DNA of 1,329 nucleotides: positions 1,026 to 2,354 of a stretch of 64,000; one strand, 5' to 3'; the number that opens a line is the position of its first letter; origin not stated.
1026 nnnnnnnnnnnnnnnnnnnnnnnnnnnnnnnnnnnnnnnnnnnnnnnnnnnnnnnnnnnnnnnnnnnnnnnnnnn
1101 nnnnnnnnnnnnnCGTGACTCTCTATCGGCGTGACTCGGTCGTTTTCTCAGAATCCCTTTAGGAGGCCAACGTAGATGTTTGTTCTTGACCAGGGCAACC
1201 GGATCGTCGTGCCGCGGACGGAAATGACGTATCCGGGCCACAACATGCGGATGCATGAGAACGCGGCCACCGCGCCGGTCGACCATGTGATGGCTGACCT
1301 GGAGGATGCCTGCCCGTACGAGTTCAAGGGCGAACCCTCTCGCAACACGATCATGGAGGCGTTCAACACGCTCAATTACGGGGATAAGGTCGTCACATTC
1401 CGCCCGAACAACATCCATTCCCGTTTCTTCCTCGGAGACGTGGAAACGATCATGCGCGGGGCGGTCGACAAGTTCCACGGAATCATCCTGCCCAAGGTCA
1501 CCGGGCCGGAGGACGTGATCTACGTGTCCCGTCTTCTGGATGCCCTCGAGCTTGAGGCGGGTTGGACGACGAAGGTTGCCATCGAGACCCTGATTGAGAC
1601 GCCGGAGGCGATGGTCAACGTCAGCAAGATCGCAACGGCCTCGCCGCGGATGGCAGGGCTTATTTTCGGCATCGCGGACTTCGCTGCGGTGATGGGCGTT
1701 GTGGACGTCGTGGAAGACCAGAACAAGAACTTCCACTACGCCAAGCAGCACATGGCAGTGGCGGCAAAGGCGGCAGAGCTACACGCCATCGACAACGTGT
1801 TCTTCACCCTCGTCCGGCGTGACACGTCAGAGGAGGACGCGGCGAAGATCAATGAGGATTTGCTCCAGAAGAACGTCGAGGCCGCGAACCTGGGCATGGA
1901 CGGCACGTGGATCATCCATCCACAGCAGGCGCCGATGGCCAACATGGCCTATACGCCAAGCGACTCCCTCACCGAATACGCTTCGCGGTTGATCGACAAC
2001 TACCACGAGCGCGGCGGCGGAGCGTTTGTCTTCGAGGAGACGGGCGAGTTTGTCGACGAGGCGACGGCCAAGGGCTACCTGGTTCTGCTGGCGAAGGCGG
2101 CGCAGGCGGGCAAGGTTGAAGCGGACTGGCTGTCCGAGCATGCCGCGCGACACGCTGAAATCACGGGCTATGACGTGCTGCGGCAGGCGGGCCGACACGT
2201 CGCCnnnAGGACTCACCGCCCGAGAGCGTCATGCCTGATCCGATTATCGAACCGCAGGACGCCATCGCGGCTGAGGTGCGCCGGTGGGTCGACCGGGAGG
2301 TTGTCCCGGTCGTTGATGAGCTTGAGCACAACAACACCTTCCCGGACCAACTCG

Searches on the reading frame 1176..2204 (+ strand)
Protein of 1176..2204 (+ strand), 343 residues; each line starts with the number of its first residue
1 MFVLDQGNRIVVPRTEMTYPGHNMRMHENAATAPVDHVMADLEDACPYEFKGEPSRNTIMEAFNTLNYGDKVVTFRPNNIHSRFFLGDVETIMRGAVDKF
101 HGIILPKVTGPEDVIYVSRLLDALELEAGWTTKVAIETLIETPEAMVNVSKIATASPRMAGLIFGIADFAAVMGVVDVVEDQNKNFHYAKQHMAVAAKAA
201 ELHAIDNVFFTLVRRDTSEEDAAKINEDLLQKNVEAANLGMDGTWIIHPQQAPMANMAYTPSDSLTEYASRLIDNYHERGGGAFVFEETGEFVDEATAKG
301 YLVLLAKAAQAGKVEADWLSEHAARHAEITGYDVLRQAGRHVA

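Call 100: search_protein_families(library=padloc, alignment_id=A7, max_evalue=0.000001)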
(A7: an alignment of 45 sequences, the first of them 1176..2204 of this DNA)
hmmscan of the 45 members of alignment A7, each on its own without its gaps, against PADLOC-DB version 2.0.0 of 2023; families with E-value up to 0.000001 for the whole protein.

A. member 1, window:1176-2204:+ (343 aa): 0 families

B. families by the number of members that match (of 45 scanned): 32 families (the first 25 are shown)
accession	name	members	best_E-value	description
PDLC04639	PDC-M41B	1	1.2e-90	-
PDLC04569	PDC-M30B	1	8.2e-88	-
PDLC02693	Orf5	1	1.7e-64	Orf5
PDLC03655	mREase_IV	1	1.1e-45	Type IV methyl-directed restriction enzyme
PDLC04155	HEC-06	1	1.4e-42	-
PDLC04157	HEC-06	1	2.8e-38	-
PDLC04154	HEC-06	1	1.2e-37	-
PDLC04916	PDC-S11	1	5.6e-36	-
PDLC02687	Orf5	1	1.2e-29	Orf5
PDLC02700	Orf5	1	3.6e-29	Orf5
PDLC02691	Orf5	1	9e-22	Orf5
PDLC02695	Orf5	1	3.2e-21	Orf5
PDLC02692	Orf5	1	1.9e-19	Orf5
PDLC04915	PDC-S11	1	4.4e-18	-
PDLC02701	Orf5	1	5e-18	Orf5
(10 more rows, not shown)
